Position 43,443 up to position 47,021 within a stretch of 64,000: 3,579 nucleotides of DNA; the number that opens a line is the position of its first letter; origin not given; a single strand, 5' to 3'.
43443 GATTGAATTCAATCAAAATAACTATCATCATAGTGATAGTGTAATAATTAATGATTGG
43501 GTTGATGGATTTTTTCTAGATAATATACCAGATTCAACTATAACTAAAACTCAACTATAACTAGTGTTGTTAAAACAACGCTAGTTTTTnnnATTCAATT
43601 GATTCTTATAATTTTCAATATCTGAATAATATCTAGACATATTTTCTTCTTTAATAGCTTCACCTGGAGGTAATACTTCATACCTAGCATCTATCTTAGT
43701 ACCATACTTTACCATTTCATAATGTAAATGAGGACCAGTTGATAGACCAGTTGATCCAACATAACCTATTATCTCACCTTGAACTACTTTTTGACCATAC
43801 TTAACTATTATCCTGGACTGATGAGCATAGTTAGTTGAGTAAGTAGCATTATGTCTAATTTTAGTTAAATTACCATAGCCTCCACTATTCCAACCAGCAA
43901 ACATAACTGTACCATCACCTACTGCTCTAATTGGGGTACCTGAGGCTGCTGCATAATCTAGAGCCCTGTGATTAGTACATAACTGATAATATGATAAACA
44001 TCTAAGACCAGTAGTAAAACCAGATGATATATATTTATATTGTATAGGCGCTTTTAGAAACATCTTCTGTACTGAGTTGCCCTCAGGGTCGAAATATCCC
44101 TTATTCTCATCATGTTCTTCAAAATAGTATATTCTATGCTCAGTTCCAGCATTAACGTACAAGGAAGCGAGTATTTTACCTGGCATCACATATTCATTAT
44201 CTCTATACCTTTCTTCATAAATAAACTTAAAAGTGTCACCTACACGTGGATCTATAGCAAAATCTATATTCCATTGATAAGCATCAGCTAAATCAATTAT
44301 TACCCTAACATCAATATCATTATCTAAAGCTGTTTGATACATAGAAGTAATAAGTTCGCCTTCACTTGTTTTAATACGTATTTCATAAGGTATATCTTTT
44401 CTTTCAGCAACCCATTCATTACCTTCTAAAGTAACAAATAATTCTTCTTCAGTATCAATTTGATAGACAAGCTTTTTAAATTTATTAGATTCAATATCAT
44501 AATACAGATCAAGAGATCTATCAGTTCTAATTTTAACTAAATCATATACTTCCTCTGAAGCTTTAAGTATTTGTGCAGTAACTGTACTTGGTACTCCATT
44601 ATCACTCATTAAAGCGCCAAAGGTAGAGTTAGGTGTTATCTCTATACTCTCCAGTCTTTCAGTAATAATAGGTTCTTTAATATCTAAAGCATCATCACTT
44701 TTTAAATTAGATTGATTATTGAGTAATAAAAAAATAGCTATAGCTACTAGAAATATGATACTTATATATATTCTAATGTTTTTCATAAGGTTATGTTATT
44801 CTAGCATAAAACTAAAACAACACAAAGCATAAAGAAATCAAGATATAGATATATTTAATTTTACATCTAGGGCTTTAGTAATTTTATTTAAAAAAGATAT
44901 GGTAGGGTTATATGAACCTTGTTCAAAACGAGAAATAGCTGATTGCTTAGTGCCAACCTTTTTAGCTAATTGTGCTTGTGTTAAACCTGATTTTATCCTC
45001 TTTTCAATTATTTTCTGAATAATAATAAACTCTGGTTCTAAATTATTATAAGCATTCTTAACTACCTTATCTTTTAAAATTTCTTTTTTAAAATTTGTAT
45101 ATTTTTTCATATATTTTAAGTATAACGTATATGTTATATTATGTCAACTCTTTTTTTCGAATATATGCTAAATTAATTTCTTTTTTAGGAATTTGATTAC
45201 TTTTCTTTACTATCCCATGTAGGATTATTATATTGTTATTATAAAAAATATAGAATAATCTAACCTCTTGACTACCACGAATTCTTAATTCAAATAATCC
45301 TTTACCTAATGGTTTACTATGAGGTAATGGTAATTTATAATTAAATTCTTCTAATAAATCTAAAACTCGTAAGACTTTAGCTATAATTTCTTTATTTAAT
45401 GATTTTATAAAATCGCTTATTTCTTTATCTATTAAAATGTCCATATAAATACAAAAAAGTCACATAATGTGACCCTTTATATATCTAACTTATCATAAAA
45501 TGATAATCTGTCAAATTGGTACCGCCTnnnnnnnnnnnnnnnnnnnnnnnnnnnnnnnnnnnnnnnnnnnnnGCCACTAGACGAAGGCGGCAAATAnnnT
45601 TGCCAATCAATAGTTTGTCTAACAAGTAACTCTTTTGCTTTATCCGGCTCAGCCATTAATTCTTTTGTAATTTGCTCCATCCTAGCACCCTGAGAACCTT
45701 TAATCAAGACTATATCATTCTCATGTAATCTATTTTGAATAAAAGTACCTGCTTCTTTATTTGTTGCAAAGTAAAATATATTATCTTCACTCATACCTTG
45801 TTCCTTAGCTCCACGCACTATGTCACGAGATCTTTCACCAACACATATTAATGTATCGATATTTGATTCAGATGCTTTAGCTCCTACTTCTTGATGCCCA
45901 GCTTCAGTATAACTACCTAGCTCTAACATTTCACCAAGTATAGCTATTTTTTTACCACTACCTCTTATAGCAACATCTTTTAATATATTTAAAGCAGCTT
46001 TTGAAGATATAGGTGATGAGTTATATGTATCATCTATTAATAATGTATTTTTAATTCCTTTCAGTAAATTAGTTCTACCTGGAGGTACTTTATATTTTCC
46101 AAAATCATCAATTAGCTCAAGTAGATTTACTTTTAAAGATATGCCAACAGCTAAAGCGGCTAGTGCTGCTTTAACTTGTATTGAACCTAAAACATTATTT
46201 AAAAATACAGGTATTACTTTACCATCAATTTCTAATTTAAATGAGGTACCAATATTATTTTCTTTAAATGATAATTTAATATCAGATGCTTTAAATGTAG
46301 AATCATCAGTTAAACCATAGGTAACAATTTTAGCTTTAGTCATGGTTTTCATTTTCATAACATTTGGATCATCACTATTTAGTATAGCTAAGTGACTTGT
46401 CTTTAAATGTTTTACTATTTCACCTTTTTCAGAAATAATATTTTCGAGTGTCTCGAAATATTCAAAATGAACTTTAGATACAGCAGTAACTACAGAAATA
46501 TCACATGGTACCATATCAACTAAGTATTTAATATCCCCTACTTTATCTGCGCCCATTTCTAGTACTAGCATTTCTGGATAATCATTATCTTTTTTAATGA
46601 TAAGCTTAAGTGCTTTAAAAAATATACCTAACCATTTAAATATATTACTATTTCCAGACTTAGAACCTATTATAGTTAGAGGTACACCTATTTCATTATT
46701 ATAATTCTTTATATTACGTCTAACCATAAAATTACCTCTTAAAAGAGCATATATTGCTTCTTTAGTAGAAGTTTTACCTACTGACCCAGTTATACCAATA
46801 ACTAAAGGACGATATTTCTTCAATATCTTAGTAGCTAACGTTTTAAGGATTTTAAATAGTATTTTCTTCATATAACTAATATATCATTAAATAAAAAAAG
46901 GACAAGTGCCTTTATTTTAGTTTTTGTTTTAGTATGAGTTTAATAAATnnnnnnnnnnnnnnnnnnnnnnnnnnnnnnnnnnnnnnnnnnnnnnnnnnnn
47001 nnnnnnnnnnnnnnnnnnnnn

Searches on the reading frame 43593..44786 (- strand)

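Call 23: search_protein_families(library=pfam, proteins=[window:43593-44786:-])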
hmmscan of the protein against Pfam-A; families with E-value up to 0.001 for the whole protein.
window:43593-44786:- (398 aa): 2 families
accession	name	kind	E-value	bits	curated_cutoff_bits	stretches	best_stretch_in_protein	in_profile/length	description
PF01551.29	Peptidase_M23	-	1.4e-32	112.2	28.7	1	272-366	2-95/96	Peptidase family M23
PF19425.4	Csd3_N2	-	0.00011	22.6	27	1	141-257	9-120/122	Csd3 second domain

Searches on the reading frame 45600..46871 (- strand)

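Call 23: search_protein_families(library=pfam, proteins=[window:45600-46871:-])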
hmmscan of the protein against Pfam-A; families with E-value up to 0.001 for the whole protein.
window:45600-46871:- (424 aa): 2 families
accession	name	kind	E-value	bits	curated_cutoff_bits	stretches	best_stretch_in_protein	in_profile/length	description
PF08245.18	Mur_ligase_M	-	2e-31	109.9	24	2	96-242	54-199/200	Mur ligase middle domain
PF02875.26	Mur_ligase_C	-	8.7e-19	69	28.4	1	265-393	1-126/127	Mur ligase, glutamate ligase domain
